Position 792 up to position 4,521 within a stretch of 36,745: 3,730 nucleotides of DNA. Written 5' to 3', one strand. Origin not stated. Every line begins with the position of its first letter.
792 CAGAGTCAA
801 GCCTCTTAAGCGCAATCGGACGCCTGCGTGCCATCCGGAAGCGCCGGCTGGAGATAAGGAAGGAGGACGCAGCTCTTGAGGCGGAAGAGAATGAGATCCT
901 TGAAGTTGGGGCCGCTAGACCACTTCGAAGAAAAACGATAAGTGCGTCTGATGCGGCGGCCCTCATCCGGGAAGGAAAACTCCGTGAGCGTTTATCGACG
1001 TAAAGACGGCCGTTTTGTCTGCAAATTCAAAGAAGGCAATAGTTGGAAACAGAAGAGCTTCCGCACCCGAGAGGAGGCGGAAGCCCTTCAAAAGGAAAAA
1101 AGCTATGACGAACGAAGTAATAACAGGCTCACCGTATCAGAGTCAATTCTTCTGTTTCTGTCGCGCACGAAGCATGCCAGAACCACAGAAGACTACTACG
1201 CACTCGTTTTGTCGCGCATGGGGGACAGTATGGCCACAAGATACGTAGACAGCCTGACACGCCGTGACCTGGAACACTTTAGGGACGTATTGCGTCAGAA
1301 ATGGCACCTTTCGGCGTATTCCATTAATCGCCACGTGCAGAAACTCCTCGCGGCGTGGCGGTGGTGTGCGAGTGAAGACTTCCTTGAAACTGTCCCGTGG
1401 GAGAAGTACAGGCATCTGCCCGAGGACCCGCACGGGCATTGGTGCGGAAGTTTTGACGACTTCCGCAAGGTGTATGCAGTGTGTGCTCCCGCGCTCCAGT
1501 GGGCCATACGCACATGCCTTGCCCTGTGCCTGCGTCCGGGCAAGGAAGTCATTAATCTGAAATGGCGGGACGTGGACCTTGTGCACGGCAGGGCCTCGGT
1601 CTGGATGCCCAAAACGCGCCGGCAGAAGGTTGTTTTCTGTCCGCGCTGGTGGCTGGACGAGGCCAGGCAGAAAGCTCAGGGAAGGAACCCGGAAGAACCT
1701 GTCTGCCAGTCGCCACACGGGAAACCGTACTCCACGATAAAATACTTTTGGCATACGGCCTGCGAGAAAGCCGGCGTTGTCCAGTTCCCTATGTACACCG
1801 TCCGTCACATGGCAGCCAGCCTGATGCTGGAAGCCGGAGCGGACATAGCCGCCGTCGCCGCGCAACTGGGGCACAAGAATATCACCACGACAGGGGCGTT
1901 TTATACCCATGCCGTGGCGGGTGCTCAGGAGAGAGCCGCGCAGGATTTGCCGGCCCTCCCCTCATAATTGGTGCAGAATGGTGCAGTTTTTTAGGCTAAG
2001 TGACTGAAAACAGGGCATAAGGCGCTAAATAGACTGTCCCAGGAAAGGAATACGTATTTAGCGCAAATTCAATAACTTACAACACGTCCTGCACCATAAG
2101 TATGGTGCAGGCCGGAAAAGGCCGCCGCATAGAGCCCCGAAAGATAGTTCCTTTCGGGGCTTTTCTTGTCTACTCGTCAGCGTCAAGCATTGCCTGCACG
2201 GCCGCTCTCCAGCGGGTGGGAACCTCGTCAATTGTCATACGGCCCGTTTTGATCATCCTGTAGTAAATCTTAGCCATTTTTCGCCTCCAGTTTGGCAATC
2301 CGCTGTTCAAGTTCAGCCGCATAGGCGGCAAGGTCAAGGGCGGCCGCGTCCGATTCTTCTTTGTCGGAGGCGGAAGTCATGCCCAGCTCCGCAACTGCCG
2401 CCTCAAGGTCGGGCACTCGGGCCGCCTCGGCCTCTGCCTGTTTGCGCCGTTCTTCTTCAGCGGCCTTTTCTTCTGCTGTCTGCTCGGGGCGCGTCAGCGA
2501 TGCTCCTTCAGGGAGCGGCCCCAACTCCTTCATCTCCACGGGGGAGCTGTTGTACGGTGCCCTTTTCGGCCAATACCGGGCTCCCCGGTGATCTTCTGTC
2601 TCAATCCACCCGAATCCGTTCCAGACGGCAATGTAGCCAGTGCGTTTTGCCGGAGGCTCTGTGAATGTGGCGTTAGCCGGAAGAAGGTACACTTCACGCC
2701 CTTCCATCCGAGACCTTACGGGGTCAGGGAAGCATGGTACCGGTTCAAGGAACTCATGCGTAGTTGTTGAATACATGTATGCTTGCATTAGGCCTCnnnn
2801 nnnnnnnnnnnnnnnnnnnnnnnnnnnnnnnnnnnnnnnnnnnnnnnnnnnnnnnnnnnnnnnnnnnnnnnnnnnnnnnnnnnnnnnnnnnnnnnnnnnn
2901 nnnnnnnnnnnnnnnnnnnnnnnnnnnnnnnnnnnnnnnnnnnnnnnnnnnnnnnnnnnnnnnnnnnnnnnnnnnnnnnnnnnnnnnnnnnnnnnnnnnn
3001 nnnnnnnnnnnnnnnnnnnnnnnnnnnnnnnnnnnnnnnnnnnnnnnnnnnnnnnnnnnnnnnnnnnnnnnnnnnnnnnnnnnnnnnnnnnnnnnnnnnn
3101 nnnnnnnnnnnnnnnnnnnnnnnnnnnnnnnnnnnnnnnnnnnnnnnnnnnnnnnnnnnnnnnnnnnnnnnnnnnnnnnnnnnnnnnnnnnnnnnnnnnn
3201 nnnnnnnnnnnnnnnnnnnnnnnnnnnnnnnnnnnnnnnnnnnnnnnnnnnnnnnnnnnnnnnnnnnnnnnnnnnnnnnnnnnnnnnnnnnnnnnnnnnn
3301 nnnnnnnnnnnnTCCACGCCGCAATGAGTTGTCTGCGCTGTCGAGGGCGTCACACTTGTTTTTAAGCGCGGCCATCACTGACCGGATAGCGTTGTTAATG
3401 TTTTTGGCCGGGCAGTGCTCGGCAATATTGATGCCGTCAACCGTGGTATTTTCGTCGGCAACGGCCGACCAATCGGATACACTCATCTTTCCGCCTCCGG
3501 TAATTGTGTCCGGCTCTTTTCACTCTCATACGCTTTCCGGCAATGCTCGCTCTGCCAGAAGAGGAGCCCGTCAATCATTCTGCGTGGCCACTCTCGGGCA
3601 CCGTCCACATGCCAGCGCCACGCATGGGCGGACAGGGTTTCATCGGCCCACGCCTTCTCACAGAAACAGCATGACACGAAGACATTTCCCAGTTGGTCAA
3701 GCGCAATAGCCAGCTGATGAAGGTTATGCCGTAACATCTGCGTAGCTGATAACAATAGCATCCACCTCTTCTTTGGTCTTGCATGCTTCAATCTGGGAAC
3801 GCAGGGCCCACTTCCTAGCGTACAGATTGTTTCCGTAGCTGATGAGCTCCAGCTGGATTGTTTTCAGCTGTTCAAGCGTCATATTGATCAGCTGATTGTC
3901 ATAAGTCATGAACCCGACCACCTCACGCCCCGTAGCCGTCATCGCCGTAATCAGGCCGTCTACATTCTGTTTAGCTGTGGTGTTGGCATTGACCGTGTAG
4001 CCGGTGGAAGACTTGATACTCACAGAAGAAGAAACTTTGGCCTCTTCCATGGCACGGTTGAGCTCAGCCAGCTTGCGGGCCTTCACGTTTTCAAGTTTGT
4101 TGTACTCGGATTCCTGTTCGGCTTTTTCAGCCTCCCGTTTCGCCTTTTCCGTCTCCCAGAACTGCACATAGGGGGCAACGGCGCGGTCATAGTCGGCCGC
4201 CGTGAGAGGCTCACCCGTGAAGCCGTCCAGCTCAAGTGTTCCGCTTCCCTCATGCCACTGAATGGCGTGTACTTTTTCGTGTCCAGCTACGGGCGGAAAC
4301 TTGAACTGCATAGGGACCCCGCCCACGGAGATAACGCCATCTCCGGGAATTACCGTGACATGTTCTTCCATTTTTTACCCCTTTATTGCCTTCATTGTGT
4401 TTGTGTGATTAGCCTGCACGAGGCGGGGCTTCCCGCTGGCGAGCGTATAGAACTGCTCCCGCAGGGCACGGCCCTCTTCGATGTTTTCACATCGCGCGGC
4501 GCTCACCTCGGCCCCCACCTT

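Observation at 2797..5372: Two paralogous tail-fibre genes with a shared N-terminus and unrelated C-termini, each with dedicated chaperone genes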

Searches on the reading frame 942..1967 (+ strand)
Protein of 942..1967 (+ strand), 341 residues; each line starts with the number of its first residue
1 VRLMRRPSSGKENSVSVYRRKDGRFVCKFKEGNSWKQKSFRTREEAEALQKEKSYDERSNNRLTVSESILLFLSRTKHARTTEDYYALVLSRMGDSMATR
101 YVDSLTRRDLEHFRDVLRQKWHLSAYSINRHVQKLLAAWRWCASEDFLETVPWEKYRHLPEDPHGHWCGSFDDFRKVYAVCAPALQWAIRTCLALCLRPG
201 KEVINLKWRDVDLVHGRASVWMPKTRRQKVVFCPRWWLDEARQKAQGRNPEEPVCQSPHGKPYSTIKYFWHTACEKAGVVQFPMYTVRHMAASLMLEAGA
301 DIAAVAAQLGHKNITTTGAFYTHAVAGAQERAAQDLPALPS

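Call 4: search_protein_families(library=pfam, proteins=[window:942-1967:+], max_evalue=0.1)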
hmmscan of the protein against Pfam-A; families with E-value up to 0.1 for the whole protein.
window:942-1967:+ (341 aa): 2 families
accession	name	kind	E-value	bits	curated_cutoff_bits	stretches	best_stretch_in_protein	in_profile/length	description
PF00589.27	Phage_integrase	-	5.6e-17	62.5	27.1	1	188-324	27-168/172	Phage integrase family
PF13495.12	Phage_int_SAM_4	-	7.6e-05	23.5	27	1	74-145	10-81/85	Phage integrase, N-terminal SAM-like domain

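Call 5: search_protein_families(library=phrogs, proteins=[window:942-1967:+], max_evalue=0.01)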
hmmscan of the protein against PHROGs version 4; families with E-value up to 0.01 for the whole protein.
window:942-1967:+ (341 aa): 4 families
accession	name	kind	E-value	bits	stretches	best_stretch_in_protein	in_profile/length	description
phrog_1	-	integration and excision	2.8e-42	146.8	1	7-335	103-446/611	integrase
phrog_216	-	integration and excision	1.6e-22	80.9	1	189-337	80-237/301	integrase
phrog_7685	-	integration and excision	1.5e-07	32.2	1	282-336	181-235/240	integrase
phrog_35951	-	unknown function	0.0055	18.2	0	269-334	8-72/97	-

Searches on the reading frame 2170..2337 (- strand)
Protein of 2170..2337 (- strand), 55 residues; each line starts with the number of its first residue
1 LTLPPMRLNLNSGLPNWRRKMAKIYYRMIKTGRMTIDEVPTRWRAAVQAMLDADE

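Call 4: search_protein_families(library=pfam, proteins=[window:2170-2337:-], max_evalue=0.1)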
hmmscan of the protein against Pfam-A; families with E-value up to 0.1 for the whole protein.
window:2170-2337:- (55 aa): 0 families

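Call 5: search_protein_families(library=phrogs, proteins=[window:2170-2337:-], max_evalue=0.01)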
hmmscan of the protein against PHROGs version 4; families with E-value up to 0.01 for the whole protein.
window:2170-2337:- (55 aa): 3 families
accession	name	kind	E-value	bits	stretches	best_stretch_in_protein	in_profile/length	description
phrog_1382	-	unknown function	8e-07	29.5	1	21-53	6-38/48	-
phrog_7546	-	unknown function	6e-05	24.2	1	20-53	68-101/107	-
phrog_5056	-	unknown function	0.0035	17.9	1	22-41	10-29/49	-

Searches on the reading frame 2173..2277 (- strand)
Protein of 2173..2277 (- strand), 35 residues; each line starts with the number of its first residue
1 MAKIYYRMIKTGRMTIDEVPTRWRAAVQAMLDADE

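Call 62: search_protein_families(library=pfam, proteins=[window:2173-2277:-], max_evalue=10)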
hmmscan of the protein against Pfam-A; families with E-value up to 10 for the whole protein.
seq(35 aa): 1 family
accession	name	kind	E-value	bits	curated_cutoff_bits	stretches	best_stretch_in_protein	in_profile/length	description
PF08044.16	DUF1707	-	0.088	13.3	27.6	1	9-30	19-40/53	DUF1707 SHOCT-like domain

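Call 83: search_protein_families(library=ncbifam, proteins=[window:2173-2277:-], max_evalue=0.1)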
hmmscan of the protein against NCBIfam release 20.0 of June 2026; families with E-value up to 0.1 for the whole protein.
seq(35 aa): 1 family
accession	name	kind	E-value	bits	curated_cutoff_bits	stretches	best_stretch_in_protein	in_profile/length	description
NF040910.1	CD1375_fam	subfamily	2.6e-13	49.5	22.5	1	1-33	1-33/34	CD1375 family protein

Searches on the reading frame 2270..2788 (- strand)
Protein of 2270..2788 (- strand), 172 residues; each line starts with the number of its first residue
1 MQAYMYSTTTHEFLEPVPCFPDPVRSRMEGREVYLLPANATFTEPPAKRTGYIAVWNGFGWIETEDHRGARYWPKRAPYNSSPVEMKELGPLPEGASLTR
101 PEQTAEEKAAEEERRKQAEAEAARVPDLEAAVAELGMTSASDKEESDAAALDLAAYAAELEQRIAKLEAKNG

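Call 4: search_protein_families(library=pfam, proteins=[window:2270-2788:-], max_evalue=0.1)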
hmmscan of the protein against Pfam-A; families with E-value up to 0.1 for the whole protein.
window:2270-2788:- (172 aa): 1 family
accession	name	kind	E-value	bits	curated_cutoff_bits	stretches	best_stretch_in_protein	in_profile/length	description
PF02764.19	Diphtheria_T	-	0.091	13.4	27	0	86-168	17-90/166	Diphtheria toxin, T domain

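Call 5: search_protein_families(library=phrogs, proteins=[window:2270-2788:-], max_evalue=0.01)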
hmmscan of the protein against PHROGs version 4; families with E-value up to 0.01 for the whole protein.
window:2270-2788:- (172 aa): 5 families
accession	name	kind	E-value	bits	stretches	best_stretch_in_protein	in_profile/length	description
phrog_1807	-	tail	6.9e-12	46.5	1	4-105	16-105/241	tail fiber protein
phrog_105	-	tail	7.3e-12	46.1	1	1-124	23-135/239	tail fiber assembly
phrog_7290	-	tail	6.2e-07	30.5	1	1-102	18-110/112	tail fiber assembly protein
phrog_28103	-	unknown function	7.9e-06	26.4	1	33-111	144-225/316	-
phrog_35518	-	tail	9.2e-06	26.8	1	33-105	28-97/163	tail fiber assembly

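Call 35: search_solved_structures(query=window:2270-2788:-, max_evalue=1, show_alignments=2)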
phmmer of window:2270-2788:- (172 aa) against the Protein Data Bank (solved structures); distinct sequences matched with E-value up to 1: 0.

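Call 62: search_protein_families(library=pfam, proteins=[window:2270-2788:-], max_evalue=10)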
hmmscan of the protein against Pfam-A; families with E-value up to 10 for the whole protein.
window:2270-2788:- (172 aa): 1 family
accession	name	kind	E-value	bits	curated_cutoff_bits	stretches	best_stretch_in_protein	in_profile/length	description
PF02764.19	Diphtheria_T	-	0.091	13.4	27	1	86-168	17-90/166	Diphtheria toxin, T domain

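Call 83: search_protein_families(library=ncbifam, proteins=[window:2270-2788:-], max_evalue=0.1)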
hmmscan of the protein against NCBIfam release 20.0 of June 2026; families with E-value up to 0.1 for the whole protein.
window:2270-2788:- (172 aa): 0 families

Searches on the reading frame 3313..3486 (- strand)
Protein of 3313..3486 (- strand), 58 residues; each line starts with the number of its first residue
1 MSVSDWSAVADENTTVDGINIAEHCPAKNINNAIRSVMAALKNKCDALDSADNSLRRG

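Call 61: search_solved_structures(query=A4, max_evalue=10, show_alignments=3)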
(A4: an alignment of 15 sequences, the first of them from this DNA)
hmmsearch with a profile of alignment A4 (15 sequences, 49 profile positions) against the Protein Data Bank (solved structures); distinct sequences matched with E-value up to 10: 4.
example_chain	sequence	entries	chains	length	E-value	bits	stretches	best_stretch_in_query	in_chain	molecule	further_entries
7on8_A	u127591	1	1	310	1.1e-05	28.3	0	4-22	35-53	SAKe6AR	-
8pjz_A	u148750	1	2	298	0.018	18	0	4-22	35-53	SAKe6EEtal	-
8pjx_A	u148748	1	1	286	0.16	15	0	3-22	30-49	SAKe6FR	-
8pju_A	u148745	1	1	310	1.2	12.1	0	3-22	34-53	SAKe6DEtal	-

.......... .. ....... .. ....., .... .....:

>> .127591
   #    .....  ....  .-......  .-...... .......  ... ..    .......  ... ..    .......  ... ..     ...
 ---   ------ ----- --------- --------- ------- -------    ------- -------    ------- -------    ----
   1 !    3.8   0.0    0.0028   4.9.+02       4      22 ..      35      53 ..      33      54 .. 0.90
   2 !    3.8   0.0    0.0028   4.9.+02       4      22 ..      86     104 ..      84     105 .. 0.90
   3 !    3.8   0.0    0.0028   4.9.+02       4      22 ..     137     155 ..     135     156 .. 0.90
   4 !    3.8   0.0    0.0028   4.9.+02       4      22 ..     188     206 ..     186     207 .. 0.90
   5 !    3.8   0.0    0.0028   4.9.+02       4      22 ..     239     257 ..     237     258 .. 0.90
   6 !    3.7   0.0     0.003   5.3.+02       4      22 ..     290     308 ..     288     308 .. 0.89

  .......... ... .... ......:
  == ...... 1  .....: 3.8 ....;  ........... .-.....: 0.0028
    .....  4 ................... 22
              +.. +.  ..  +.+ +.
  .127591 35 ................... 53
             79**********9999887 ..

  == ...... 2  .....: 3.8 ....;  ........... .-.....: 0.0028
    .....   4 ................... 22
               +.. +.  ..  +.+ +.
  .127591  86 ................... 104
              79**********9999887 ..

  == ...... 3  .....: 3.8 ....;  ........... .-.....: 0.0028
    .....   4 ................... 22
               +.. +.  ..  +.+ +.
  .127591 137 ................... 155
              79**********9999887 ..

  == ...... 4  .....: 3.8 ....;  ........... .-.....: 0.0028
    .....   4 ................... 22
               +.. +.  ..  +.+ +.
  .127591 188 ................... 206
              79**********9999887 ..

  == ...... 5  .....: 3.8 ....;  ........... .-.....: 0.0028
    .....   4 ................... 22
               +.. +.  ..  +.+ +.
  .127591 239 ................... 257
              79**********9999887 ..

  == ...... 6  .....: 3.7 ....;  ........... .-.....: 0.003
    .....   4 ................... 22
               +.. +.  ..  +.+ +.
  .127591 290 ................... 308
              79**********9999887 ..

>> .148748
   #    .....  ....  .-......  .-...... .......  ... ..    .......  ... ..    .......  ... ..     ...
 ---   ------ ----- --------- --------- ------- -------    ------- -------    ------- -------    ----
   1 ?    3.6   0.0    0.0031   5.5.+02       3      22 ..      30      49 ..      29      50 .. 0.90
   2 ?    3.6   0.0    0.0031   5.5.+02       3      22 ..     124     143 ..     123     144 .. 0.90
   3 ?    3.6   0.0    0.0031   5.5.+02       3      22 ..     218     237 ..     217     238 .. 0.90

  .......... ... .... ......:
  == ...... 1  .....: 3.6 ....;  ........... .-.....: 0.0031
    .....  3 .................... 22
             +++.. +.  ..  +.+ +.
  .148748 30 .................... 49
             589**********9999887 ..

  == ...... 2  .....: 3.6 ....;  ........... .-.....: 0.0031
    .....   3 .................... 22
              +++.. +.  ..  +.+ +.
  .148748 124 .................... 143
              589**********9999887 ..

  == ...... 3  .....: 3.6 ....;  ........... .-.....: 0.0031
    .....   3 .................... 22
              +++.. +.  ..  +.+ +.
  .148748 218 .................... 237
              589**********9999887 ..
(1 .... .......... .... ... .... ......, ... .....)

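Call 62: search_protein_families(library=pfam, proteins=[window:3313-3486:-], max_evalue=10)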
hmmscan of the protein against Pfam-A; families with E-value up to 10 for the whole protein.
seq(58 aa): 1 family
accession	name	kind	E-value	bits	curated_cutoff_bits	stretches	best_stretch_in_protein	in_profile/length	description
PF20036.5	Gp13-like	-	0.076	12.8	26.4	1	12-47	105-140/313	Major capsid protein 13-like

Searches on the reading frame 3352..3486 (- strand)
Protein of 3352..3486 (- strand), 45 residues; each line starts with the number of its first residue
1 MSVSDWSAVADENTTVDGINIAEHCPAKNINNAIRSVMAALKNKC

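Call 84: search_protein_representatives(protein=window:3352-3486:-)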
Query: 45 residues. Proteins with E-value up to 0.001 (for the whole library): 1147; up to 1e-10: 12; up to 1e-30: 0. The best 150 are listed.
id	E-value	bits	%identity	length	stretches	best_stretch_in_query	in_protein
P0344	5.8e-19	81.3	91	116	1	1-45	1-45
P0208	5.3e-17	75.3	82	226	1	1-45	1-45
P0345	4.4e-16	72.5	86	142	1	1-42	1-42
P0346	1.2e-15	71.2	81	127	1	1-43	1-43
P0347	3.4e-15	69.8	77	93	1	1-43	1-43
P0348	3.6e-15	69.7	83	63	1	1-41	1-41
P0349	1.3e-14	68.0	77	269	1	1-43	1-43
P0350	4.0e-14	66.5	77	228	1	1-43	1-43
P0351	5.1e-14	66.2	74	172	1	1-43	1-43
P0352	5.3e-12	60.0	73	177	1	1-44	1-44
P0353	2.2e-11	58.1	67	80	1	1-43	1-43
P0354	4.2e-11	57.3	67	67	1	1-43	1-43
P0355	1.8e-10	55.4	64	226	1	1-45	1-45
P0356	1.9e-10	55.3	67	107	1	1-42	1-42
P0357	3.0e-10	54.7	71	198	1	1-41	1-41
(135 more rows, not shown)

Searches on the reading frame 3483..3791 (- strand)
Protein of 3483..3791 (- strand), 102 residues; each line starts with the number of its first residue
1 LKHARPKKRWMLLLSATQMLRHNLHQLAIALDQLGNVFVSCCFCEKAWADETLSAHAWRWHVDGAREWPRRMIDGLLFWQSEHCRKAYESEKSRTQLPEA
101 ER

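Call 4: search_protein_families(library=pfam, proteins=[window:3483-3791:-], max_evalue=0.1)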
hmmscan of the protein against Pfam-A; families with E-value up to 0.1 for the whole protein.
window:3483-3791:- (102 aa): 0 families

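Call 5: search_protein_families(library=phrogs, proteins=[window:3483-3791:-], max_evalue=0.01)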
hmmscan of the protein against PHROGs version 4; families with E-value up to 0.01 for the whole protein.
window:3483-3791:- (102 aa): 1 family
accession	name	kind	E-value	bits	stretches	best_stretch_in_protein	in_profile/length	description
phrog_3342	-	unknown function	6.1e-16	59.1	1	18-99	5-82/90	-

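Call 62: search_protein_families(library=pfam, proteins=[window:3483-3737:-], max_evalue=10)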
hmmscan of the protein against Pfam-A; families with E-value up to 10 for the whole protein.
window:3483-3737:- (84 aa): 0 families

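Call 83: search_protein_families(library=ncbifam, proteins=[window:3483-3737:-], max_evalue=0.1)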
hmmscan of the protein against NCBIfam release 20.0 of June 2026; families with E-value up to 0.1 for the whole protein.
window:3483-3737:- (84 aa): 0 families

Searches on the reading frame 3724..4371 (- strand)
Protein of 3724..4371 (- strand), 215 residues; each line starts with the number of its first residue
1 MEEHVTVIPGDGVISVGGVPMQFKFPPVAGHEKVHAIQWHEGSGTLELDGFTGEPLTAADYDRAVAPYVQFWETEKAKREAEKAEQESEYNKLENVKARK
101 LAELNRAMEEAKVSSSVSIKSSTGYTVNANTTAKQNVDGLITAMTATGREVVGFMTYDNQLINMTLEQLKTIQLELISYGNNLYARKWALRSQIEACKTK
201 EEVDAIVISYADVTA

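Call 4: search_protein_families(library=pfam, proteins=[window:3724-4371:-], max_evalue=0.1)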
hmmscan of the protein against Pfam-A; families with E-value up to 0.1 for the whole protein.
window:3724-4371:- (215 aa): 1 family
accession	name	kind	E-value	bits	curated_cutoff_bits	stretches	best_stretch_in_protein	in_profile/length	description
PF14301.12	DUF4376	-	1.3e-15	58.2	25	1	96-206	2-105/106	Domain of unknown function (DUF4376)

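Call 5: search_protein_families(library=phrogs, proteins=[window:3724-4371:-], max_evalue=0.01)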
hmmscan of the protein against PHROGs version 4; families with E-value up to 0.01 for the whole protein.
window:3724-4371:- (215 aa): 5 families
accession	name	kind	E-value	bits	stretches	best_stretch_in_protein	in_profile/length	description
phrog_1348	-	tail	9.1e-13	49.4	1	68-209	38-176/224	tail fiber protein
phrog_3811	-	unknown function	6.7e-09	36.7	1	84-207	73-195/200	-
phrog_2837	-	tail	1.3e-06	29.3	1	84-206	75-191/202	tail protein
phrog_17968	-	head and packaging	0.003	18.4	1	123-205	118-203/212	virion structural protein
phrog_2618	-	unknown function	0.0033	18.2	0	74-113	55-95/197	-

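Call 34: search_solved_structures(query=window:3724-4371:-, max_evalue=1, show_alignments=2)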
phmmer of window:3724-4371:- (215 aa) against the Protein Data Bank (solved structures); distinct sequences matched with E-value up to 1: 1.
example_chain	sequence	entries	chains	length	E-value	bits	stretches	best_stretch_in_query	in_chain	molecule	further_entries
6u42_4Q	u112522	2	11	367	0.056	16.6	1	44-118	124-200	RIB43a | Coiled-coil protein associated with protofilament ribbons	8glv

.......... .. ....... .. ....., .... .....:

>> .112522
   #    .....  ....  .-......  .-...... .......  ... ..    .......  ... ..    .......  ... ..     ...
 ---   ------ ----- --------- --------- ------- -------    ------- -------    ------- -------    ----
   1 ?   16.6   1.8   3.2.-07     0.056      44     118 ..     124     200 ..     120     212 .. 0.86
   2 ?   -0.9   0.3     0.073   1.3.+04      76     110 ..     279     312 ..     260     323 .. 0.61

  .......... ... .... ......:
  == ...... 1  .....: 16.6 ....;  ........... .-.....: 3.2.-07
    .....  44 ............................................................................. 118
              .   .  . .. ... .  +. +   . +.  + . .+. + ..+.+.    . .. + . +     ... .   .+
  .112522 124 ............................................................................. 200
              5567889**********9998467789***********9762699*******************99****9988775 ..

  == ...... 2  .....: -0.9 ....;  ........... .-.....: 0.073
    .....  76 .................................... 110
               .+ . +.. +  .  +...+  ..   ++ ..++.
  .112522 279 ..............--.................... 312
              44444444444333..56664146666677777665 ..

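Call 83: search_protein_families(library=ncbifam, proteins=[window:3724-4371:-], max_evalue=0.1)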
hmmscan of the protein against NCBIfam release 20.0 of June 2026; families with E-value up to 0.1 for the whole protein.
window:3724-4371:- (215 aa): 1 family
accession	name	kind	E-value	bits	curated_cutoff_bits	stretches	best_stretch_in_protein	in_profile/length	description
TIGR01238.1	D1pyr5carbox3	equivalog_domain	0.018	13.6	485.2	1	94-159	316-379/500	L-glutamate gamma-semialdehyde dehydrogenase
